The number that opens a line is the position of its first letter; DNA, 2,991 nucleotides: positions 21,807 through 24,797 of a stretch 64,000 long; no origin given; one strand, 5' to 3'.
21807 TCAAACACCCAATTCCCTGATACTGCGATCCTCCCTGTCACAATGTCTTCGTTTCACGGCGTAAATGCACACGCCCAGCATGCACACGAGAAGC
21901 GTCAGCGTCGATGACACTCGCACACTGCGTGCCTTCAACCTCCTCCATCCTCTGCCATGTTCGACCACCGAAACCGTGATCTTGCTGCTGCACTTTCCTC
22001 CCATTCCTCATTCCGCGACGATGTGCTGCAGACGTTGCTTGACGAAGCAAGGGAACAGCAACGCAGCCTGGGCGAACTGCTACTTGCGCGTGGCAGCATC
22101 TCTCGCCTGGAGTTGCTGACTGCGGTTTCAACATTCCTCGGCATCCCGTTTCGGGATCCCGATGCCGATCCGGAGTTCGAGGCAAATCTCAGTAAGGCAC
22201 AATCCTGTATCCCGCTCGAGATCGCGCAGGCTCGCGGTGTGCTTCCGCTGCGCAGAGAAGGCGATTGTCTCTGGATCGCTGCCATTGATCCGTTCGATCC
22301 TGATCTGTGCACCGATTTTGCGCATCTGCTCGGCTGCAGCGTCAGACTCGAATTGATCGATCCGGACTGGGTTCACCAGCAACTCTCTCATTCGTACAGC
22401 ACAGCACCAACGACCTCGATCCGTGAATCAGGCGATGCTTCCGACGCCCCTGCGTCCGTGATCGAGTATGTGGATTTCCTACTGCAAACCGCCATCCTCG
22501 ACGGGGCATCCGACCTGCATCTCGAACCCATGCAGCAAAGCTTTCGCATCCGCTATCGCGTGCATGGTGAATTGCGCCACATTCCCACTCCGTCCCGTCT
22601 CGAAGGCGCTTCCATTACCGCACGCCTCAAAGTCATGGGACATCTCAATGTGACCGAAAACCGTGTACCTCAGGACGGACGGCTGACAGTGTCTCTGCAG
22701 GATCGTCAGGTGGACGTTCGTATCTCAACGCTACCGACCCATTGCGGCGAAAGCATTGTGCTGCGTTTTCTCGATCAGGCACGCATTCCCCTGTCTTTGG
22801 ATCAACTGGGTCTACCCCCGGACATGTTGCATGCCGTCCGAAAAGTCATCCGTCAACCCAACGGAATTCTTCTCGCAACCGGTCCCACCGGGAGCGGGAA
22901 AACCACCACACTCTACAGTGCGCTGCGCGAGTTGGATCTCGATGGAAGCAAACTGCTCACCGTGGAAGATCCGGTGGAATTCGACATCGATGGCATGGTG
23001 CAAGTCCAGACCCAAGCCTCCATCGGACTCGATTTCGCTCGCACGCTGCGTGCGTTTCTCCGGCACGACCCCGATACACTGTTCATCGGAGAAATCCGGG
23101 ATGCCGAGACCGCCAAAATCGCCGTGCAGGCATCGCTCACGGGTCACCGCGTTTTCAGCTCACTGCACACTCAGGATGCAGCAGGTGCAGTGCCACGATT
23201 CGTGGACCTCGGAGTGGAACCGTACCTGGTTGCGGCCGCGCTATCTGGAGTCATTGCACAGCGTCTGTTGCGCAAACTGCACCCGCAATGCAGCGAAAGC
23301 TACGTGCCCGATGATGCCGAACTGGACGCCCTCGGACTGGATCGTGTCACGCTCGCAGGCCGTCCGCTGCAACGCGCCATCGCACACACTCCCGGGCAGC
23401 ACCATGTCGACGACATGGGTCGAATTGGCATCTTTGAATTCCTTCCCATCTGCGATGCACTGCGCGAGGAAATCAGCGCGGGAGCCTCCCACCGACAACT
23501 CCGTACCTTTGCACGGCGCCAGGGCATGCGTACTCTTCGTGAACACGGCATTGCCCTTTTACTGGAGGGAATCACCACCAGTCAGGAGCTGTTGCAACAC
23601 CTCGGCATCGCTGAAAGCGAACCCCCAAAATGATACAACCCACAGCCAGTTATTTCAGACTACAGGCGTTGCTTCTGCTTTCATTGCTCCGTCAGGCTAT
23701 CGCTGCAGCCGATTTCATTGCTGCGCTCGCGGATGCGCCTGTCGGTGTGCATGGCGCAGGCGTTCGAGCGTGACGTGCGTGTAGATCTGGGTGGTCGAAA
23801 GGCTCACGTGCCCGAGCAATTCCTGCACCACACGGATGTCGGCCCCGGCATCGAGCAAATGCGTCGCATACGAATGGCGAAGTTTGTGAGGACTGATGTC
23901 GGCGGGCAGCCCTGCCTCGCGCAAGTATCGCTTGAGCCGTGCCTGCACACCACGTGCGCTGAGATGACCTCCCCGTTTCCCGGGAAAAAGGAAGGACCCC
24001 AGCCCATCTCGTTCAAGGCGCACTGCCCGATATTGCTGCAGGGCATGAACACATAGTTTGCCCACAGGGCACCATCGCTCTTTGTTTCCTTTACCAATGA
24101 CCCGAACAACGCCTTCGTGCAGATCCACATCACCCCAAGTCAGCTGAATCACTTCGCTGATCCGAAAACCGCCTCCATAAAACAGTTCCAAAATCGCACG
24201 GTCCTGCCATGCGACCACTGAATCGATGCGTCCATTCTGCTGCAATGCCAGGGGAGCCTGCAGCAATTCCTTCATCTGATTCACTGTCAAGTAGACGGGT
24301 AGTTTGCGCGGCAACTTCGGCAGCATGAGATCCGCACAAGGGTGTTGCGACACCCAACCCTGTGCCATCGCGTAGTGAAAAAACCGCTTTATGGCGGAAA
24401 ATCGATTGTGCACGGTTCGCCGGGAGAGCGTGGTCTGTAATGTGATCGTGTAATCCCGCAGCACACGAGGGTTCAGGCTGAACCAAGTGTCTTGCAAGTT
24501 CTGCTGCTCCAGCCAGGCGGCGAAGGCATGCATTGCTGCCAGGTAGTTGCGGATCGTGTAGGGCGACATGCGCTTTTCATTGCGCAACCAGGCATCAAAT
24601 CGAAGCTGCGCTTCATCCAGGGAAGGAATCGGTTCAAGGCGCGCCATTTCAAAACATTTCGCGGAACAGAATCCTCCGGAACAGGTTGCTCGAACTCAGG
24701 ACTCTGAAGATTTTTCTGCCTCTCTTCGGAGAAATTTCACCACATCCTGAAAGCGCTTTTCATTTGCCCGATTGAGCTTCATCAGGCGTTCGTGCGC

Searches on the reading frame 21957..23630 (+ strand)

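Call 26: search_protein_families(library=pfam, proteins=[window:21957-23630:+], max_evalue=0.00001)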
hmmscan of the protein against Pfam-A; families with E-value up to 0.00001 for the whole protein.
window:21957-23630:+ (558 aa): 2 families
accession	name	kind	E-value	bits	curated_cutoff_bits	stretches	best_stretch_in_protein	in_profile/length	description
PF00437.27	T2SSE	-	2.3e-113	379.1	24.9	1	166-546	6-369/370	Type II/IV secretion system protein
PF05157.20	MshEN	-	2.6e-10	40.6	23.1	1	61-150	1-87/90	MshEN domain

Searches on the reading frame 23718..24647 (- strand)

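Call 27: search_protein_families(library=pfam, proteins=[window:23718-24647:-], max_evalue=0.00001)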
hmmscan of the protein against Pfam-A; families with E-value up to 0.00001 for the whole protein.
window:23718-24647:- (310 aa): 3 families
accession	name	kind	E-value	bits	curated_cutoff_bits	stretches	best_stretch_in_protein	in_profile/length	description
PF00589.27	Phage_integrase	-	1.6e-46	158.7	27.1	1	119-293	2-169/172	Phage integrase family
PF02899.23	Phage_int_SAM_1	-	1.8e-12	47.8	22.3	1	16-97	3-83/83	Phage integrase, N-terminal SAM-like domain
PF13102.12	Phage_int_SAM_5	-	1.2e-07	32.5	22.3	1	21-104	10-95/98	Phage integrase SAM-like domain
